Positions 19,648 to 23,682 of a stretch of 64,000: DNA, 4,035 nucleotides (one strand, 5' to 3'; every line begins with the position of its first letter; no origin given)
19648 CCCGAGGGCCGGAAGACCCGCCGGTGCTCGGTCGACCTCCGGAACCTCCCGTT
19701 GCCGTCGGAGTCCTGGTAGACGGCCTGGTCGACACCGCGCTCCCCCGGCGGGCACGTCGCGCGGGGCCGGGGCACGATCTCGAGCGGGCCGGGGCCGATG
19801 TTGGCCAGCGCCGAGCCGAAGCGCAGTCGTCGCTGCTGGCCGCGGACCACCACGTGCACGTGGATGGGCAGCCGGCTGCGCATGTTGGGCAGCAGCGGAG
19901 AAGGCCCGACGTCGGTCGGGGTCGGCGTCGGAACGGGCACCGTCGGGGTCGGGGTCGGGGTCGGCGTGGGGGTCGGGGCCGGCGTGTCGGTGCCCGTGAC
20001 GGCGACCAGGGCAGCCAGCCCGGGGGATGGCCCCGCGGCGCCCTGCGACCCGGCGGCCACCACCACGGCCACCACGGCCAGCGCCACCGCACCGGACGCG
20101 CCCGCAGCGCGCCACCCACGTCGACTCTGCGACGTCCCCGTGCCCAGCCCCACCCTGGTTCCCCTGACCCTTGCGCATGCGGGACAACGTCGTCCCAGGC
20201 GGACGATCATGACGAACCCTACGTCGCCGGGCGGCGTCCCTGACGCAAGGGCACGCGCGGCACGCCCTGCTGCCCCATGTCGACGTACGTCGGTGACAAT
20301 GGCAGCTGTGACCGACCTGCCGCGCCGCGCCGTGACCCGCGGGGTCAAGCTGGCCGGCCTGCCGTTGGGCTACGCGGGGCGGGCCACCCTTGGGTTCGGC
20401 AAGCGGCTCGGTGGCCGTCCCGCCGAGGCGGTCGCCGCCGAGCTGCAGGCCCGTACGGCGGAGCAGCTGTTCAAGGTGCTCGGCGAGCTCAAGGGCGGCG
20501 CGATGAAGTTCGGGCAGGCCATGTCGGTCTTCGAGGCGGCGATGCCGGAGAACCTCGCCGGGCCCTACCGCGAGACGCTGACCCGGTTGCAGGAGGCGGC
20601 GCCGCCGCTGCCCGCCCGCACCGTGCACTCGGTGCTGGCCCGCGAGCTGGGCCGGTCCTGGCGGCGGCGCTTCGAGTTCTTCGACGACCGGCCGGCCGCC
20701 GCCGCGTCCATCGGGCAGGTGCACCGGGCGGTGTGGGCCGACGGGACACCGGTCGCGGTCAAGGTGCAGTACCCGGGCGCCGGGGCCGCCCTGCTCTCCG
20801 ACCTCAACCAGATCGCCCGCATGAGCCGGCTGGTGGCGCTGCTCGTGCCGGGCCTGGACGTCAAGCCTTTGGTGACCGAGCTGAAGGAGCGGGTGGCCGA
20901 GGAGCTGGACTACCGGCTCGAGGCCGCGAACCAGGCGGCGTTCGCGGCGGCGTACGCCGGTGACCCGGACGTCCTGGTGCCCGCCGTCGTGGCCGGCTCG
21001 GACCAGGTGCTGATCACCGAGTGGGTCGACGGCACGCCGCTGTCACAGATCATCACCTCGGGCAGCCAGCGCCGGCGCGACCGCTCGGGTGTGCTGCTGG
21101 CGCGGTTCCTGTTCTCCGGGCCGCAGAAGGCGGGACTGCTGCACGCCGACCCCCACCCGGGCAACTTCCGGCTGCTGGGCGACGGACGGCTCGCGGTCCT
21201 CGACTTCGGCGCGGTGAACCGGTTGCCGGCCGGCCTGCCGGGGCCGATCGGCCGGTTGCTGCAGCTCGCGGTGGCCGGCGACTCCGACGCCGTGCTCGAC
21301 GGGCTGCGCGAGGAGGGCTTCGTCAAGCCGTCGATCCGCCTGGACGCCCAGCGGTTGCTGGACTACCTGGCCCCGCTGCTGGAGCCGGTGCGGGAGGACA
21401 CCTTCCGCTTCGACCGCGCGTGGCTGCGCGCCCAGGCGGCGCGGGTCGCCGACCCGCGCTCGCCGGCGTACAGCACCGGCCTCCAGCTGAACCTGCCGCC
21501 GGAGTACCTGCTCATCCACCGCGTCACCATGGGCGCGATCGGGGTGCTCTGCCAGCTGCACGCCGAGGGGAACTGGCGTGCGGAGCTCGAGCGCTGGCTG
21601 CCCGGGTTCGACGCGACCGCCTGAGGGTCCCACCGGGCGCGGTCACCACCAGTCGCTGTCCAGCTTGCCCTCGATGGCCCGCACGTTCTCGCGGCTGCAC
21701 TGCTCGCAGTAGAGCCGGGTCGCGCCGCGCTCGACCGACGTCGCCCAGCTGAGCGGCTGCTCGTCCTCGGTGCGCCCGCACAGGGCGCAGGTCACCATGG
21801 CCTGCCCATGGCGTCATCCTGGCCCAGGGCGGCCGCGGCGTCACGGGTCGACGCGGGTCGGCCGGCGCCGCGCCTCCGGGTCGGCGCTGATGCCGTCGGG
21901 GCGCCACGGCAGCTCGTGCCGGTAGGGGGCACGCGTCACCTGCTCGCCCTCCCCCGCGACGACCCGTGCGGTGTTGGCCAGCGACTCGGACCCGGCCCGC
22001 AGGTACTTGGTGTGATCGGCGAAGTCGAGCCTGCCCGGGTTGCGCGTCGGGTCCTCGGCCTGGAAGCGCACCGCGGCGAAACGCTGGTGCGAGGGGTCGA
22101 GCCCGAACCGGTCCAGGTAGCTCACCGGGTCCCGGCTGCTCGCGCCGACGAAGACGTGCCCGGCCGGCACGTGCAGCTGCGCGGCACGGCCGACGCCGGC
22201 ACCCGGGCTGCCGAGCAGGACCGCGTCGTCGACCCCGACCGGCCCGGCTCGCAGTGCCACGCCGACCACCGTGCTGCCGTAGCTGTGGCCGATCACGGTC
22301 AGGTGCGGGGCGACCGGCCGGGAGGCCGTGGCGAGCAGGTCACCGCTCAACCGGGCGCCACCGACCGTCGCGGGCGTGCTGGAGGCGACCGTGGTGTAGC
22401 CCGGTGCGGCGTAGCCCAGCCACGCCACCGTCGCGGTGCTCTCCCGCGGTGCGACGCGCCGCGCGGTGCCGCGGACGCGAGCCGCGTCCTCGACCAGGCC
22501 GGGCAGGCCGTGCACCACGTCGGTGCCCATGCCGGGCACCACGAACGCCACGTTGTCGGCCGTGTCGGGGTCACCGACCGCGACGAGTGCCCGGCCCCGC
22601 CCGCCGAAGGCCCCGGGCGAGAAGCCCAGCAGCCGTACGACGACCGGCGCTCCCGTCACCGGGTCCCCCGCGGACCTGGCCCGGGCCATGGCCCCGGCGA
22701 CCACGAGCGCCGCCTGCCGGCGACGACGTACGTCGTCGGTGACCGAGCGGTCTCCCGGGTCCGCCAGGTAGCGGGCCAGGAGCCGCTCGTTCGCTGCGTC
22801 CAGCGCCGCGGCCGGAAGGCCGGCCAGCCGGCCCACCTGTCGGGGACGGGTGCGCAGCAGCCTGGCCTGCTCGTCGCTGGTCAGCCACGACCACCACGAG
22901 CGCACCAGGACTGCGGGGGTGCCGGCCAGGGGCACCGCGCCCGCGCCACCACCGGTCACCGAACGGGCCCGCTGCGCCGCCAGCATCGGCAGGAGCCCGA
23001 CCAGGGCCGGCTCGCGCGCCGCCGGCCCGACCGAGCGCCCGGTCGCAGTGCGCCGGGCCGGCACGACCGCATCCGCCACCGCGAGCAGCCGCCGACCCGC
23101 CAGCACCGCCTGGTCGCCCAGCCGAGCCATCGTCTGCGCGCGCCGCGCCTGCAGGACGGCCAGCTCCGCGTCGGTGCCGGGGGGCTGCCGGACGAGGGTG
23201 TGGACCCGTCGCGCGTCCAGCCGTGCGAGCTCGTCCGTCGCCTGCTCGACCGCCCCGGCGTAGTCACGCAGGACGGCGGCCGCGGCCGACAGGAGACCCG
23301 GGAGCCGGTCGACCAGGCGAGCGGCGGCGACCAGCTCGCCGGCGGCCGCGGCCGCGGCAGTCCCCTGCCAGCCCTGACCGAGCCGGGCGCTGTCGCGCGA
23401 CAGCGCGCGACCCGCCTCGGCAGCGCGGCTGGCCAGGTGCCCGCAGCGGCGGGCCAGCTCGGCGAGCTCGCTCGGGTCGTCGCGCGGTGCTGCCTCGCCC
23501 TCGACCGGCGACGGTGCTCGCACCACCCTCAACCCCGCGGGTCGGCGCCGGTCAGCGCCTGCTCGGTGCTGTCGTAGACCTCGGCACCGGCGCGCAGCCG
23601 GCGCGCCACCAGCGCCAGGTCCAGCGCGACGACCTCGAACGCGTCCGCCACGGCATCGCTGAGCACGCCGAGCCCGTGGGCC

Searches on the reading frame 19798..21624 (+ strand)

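Call 79: search_protein_families(library=pfam, max_evalue=0.00001, proteins=[window:19798-21624:+])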
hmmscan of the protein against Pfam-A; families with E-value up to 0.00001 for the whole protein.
window:19798-21624:+ (608 aa): 2 families
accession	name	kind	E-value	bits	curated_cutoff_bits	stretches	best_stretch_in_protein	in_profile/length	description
PF03109.22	ABC1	-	4.1e-56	190.3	22.9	1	263-499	1-240/244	ABC1 atypical kinase-like domain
PF01636.29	APH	-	8.7e-06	26.1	23.2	0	442-471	163-195/239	Phosphotransferase enzyme family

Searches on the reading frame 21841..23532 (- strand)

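Call 79: search_protein_families(library=pfam, max_evalue=0.00001, proteins=[window:21841-23532:-])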
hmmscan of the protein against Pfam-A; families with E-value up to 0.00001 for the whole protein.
window:21841-23532:- (563 aa): 1 family
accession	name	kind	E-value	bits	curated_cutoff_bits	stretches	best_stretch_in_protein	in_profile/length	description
PF06259.18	Abhydrolase_8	-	4.1e-34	118.2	20.5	1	312-476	5-176/178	Alpha/beta hydrolase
